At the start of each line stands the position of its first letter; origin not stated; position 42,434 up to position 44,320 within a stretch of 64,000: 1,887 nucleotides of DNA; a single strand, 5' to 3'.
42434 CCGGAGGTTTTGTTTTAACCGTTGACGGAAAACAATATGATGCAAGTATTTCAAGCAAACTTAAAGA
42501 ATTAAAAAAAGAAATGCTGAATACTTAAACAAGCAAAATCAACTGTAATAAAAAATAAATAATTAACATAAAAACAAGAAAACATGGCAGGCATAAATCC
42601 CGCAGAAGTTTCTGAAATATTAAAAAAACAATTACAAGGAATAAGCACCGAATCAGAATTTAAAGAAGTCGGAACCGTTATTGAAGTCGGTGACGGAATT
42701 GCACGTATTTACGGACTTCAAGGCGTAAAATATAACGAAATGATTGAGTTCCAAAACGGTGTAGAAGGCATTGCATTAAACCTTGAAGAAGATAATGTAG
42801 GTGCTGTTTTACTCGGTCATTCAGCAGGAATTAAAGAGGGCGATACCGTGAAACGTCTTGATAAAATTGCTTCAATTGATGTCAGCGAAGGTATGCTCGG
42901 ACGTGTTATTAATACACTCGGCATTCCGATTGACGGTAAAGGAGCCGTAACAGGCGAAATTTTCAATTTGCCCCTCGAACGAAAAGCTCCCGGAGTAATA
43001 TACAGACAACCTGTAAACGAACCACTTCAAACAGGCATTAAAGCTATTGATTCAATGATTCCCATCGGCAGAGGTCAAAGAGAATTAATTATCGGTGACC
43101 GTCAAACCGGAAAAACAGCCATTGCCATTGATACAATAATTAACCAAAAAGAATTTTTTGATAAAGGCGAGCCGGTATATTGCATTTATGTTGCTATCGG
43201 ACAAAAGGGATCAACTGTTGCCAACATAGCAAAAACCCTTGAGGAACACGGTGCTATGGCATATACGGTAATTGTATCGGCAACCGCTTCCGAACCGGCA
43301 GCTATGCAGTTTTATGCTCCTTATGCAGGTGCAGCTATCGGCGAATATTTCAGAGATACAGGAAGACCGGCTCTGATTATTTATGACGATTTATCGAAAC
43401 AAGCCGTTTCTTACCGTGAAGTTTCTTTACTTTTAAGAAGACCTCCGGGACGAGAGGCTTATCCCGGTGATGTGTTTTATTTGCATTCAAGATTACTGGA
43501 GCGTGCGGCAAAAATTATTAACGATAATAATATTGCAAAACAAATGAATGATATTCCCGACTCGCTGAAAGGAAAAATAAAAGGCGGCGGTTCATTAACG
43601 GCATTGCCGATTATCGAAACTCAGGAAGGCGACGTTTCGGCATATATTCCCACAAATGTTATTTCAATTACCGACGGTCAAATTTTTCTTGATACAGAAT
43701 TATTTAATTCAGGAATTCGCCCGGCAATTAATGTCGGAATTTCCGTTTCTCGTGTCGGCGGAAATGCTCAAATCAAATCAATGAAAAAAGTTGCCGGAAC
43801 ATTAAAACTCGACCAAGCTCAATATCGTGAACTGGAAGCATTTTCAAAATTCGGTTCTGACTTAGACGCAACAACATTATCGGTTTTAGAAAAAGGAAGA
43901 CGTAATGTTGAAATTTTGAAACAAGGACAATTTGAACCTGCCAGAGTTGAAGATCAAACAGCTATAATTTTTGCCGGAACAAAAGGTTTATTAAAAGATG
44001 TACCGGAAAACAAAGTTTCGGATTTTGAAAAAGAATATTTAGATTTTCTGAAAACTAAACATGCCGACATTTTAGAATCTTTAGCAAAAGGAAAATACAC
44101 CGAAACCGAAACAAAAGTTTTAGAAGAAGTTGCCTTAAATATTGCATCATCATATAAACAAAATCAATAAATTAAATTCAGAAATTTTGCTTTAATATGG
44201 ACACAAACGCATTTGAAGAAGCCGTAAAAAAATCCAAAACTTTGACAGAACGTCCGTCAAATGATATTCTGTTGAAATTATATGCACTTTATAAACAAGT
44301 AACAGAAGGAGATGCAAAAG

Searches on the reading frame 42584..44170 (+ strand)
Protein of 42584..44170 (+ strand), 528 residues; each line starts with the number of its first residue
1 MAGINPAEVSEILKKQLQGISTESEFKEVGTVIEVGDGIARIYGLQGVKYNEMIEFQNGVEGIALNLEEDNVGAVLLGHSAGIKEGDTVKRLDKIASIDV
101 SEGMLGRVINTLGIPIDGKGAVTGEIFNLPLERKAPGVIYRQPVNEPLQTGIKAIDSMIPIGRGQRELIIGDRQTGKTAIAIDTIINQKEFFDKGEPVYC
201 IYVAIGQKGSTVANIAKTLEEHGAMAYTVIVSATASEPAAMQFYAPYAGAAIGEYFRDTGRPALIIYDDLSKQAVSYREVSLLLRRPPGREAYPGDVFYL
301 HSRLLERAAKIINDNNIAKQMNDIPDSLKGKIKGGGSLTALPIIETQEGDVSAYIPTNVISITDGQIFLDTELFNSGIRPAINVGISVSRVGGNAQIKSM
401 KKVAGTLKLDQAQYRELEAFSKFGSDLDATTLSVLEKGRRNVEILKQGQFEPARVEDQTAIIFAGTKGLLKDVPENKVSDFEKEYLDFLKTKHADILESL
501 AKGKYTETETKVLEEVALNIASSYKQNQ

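Call 43: search_protein_families(library=pfam, proteins=[window:42584-44170:+], max_evalue=0.00001)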
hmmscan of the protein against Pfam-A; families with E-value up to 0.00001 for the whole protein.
window:42584-44170:+ (528 aa): 3 families
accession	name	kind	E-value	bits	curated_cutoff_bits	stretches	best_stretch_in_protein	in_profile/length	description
PF00006.31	ATP-synt_ab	-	1.3e-79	267.2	29.5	1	151-389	1-213/213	ATP synthase alpha/beta family, nucleotide-binding domain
PF00306.32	ATP-synt_ab_C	-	3.8e-43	147.3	27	1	396-516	1-122/126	ATP synthase alpha/beta chain, C terminal domain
PF02874.29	ATP-synt_ab_N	-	7.1e-16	58.9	20.9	1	27-92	3-68/69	ATP synthase alpha/beta family, beta-barrel domain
